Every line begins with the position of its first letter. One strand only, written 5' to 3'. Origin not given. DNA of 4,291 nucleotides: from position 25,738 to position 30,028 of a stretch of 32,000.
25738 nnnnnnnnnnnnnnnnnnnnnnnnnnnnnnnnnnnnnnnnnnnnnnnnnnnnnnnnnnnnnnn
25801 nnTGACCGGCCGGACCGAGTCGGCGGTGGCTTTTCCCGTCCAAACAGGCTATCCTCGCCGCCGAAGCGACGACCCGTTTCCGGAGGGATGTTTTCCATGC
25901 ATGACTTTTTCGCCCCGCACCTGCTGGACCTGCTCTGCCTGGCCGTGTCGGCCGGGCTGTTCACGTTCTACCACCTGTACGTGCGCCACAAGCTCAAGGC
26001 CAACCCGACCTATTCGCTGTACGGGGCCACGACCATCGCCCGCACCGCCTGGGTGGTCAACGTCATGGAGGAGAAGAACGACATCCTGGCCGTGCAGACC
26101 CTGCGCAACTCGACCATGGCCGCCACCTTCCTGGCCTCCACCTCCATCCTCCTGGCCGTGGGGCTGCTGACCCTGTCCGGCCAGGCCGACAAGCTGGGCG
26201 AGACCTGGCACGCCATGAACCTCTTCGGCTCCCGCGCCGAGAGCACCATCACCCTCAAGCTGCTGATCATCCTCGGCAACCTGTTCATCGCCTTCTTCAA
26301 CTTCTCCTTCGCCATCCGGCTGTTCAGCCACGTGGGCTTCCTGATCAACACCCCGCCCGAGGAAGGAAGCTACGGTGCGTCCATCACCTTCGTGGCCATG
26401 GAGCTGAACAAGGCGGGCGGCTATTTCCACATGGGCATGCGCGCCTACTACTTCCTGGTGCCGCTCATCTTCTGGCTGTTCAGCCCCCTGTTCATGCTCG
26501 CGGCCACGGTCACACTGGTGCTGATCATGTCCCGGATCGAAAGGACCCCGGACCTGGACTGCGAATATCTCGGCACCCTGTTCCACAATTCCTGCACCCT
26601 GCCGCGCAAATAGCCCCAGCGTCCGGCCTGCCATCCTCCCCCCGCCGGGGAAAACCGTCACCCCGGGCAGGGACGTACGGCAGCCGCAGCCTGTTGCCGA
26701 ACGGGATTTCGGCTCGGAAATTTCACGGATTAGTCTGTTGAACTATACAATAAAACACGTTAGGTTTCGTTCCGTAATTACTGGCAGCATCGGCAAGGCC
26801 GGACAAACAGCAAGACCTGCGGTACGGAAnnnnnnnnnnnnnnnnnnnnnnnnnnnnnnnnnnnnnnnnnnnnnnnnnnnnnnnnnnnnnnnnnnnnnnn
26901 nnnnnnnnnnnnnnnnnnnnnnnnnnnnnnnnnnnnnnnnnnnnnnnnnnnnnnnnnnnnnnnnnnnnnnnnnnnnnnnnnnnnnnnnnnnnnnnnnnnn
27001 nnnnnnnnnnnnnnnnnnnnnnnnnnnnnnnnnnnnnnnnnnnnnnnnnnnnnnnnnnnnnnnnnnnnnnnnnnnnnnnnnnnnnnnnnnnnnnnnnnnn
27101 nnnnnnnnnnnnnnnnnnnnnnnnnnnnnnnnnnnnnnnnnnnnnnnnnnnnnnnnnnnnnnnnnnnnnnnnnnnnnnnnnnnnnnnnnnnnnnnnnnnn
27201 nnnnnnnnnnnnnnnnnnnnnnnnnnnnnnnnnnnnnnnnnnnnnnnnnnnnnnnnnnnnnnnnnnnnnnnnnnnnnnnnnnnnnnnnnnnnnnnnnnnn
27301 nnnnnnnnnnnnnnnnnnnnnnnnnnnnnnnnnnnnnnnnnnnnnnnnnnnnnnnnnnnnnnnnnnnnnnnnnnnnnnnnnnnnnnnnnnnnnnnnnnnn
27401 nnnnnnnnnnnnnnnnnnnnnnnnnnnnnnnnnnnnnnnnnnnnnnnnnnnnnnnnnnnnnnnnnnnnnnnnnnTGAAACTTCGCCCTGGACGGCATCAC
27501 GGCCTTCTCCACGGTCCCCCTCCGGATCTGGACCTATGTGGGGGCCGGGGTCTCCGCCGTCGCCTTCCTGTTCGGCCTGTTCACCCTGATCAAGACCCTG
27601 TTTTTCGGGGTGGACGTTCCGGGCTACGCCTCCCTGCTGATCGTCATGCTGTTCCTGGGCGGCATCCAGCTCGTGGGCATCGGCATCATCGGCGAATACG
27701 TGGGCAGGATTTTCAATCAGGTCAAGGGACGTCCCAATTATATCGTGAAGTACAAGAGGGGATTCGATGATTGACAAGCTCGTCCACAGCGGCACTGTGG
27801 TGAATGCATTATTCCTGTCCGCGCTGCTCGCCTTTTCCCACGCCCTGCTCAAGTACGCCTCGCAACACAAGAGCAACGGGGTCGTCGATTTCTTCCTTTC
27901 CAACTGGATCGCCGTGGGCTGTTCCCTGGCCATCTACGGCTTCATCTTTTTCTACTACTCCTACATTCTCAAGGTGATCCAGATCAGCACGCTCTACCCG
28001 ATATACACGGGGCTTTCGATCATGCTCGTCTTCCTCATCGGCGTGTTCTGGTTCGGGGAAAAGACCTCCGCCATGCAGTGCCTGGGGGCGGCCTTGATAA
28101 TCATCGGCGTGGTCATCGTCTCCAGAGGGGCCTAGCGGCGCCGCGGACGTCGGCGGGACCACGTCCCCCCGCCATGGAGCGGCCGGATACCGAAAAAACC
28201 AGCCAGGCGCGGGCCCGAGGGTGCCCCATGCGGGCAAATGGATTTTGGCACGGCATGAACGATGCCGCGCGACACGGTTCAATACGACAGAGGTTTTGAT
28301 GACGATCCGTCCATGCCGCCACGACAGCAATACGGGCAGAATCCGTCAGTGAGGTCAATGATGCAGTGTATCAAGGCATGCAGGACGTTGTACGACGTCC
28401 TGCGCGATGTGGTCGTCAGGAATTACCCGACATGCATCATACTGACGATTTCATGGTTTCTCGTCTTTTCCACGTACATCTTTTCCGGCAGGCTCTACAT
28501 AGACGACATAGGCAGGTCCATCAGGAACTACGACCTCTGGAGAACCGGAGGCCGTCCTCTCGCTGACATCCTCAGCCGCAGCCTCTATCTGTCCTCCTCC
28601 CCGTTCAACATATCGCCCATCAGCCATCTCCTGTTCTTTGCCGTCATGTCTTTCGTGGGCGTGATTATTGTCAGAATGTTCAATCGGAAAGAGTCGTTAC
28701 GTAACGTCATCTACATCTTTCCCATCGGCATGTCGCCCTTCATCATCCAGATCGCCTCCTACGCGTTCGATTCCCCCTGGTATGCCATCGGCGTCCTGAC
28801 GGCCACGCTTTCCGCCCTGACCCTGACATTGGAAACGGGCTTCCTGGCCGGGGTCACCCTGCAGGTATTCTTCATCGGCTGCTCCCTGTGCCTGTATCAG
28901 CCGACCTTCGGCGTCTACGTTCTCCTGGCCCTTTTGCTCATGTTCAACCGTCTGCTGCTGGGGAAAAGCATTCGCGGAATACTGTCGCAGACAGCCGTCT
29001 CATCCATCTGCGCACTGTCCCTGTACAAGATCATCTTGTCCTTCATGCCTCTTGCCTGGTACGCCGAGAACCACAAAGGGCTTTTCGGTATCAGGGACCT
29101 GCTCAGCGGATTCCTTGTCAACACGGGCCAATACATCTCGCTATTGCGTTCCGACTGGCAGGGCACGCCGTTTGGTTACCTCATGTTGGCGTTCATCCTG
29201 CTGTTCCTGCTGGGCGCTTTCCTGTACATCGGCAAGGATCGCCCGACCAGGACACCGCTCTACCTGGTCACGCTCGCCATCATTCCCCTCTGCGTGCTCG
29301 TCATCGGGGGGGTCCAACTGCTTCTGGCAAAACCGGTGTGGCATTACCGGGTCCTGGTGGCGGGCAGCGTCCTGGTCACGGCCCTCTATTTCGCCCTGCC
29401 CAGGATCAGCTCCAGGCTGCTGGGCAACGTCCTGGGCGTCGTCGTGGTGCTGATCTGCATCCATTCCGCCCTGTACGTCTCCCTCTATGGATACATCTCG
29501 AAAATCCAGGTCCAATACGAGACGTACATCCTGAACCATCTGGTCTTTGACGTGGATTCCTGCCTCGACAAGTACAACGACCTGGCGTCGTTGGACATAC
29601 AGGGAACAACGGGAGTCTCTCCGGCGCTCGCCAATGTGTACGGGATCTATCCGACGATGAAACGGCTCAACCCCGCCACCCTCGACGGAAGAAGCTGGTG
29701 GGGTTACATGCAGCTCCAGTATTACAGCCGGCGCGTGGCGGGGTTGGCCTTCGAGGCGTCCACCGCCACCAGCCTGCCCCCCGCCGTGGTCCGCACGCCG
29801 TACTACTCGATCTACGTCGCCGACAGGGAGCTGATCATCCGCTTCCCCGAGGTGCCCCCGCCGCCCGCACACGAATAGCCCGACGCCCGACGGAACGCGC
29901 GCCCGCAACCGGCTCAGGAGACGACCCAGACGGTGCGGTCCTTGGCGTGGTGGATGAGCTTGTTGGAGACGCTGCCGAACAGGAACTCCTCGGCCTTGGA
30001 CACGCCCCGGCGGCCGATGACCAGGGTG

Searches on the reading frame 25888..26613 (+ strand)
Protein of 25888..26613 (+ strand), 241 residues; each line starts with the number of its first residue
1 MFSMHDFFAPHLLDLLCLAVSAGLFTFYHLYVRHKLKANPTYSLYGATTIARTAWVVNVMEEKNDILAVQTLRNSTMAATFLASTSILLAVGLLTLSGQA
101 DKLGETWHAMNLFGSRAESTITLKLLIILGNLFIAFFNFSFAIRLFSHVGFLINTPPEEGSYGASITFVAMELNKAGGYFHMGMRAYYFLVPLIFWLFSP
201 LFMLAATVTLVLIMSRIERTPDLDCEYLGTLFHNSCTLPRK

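Call 44: search_protein_families(library=pfam, proteins=[window:25888-26613:+], max_evalue=0.0001)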
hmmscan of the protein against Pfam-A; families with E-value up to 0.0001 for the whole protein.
window:25888-26613:+ (241 aa): 1 family
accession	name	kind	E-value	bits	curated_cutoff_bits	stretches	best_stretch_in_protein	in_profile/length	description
PF04654.17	DUF599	-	1.9e-62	210.8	27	1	18-220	3-208/211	Protein of unknown function, DUF599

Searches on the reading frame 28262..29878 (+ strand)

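Call 44: search_protein_families(library=pfam, proteins=[window:28262-29878:+], max_evalue=0.0001)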
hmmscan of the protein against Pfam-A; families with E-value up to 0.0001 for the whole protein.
window:28262-29878:+ (538 aa): 1 family
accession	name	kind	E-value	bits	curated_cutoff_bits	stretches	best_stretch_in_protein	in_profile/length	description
PF14264.12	Glucos_trans_II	-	9.1e-31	107.6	30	1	72-372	3-315/317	Glucosyl transferase GtrII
